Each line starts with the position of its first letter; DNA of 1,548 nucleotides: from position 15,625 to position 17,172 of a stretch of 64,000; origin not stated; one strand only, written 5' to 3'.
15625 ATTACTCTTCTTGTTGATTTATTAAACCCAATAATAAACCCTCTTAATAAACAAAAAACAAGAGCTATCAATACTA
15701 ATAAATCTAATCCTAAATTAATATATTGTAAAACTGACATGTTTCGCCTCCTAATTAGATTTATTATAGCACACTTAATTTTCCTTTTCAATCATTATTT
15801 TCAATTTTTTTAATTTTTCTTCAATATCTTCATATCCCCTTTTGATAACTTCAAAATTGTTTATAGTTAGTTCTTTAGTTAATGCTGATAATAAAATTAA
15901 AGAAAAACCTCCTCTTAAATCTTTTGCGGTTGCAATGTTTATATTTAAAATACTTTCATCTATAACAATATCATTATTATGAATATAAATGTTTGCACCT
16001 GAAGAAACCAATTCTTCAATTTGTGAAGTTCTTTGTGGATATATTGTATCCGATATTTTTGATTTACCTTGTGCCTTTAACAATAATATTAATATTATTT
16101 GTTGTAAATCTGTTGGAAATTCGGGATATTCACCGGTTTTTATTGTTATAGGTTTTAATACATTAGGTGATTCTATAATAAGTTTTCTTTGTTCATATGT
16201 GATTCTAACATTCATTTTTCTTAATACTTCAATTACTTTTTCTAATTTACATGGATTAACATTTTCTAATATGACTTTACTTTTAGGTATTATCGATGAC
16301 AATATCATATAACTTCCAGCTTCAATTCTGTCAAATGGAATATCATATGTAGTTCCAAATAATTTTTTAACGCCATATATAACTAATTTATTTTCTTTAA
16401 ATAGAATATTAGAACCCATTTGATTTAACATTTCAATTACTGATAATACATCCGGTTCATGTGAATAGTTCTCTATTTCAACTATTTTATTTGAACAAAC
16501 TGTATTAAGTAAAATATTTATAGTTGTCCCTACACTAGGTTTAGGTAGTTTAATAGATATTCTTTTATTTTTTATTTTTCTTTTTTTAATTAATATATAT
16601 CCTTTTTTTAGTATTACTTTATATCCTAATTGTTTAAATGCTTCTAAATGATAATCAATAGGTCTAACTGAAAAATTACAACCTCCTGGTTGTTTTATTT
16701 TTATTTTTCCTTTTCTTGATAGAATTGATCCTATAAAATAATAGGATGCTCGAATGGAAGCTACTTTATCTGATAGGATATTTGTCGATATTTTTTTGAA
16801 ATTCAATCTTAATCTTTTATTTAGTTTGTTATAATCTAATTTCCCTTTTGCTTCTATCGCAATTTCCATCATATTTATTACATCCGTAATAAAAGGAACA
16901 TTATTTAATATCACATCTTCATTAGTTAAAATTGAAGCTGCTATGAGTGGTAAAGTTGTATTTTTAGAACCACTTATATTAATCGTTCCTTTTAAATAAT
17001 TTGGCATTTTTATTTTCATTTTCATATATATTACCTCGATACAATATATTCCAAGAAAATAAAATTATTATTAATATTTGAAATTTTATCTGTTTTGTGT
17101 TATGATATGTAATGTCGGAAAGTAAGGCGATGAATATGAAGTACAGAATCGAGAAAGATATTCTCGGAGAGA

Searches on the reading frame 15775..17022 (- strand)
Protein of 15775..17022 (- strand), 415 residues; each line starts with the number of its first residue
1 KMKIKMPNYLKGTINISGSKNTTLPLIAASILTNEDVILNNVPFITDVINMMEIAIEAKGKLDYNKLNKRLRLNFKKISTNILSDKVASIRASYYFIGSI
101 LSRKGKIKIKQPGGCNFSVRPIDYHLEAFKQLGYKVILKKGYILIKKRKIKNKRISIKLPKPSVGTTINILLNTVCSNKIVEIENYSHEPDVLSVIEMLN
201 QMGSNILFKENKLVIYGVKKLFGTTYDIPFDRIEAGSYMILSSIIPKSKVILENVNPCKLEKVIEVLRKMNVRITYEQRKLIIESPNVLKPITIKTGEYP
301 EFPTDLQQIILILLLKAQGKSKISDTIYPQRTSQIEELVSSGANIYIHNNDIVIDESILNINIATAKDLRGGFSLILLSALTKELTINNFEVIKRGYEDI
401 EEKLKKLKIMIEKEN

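Call 44: search_protein_families(library=pfam, proteins=[window:15775-17022:-], max_evalue=0.001)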
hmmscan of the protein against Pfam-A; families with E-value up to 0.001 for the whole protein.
window:15775-17022:- (415 aa): 1 family
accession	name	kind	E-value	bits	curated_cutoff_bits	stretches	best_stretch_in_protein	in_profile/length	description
PF00275.25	EPSP_synthase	-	6.9e-61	206.6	22.8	1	5-404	2-417/417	EPSP synthase (3-phosphoshikimate 1-carboxyvinyltransferase)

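Call 67: search_protein_families(library=ncbifam, proteins=[window:15775-17022:-], max_evalue=0.00001)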
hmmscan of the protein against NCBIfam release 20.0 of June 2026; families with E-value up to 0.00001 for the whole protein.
window:15775-17022:- (415 aa): 5 families
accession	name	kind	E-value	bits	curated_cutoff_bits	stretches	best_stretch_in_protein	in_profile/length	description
NF006873.0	PRK09369.1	subfamily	1.1e-105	353.7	297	1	1-413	3-416/419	UDP-N-acetylglucosamine 1-carboxyvinyltransferase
TIGR01072.1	murA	equivalog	1.2e-102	343.8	392.7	1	2-412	4-415/416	UDP-N-acetylglucosamine 1-carboxyvinyltransferase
NF009470.0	PRK12830.1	equivalog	9.7e-99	330.9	552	1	1-413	3-414/417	UDP-N-acetylglucosamine 1-carboxyvinyltransferase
TIGR01356.1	aroA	equivalog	3.1e-19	69.1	287.25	1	12-406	1-411/415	3-phosphoshikimate 1-carboxyvinyltransferase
NF011381.1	PRK14806.1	equivalog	3.7e-12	45.3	902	1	119-282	422-586/733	bifunctional prephenate dehydrogenase/3-phosphoshikimate 1-carboxyvinyltransferase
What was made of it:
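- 15775..17025 (-): Divergently transcribed murA (UDP-GlcNAc 1-carboxyvinyltransferase). It is the conserved neighbour that marks the locus as the aspA position. Pfam and NCBIfam (calls 44, 67).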
